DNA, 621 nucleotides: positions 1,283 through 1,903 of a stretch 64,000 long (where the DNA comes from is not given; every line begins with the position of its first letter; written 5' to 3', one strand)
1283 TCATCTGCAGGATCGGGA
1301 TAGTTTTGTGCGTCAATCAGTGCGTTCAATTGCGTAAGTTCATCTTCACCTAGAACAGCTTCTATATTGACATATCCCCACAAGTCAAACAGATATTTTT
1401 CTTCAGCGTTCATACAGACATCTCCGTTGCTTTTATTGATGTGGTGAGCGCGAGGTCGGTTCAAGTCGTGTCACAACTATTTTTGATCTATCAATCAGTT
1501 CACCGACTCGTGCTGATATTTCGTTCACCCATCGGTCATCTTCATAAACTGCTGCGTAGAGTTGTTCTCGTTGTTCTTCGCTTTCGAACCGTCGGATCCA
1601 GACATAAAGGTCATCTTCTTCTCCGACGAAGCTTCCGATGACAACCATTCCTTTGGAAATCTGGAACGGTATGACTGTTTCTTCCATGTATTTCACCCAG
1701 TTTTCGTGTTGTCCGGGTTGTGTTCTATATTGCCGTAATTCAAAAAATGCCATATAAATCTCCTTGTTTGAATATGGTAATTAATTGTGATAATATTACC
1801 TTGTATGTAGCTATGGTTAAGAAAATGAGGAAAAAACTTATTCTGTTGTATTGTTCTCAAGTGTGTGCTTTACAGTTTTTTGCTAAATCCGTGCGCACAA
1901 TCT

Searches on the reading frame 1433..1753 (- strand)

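Call 47: search_protein_families(library=pfam, proteins=[window:1433-1753:-], max_evalue=0.001)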
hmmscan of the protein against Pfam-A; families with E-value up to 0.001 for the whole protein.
window:1433-1753:- (106 aa): 1 family
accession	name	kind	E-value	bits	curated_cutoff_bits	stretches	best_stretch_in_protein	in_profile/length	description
PF07978.19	NIPSNAP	-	1.4e-09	38.5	22.3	1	4-101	1-101/102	NIPSNAP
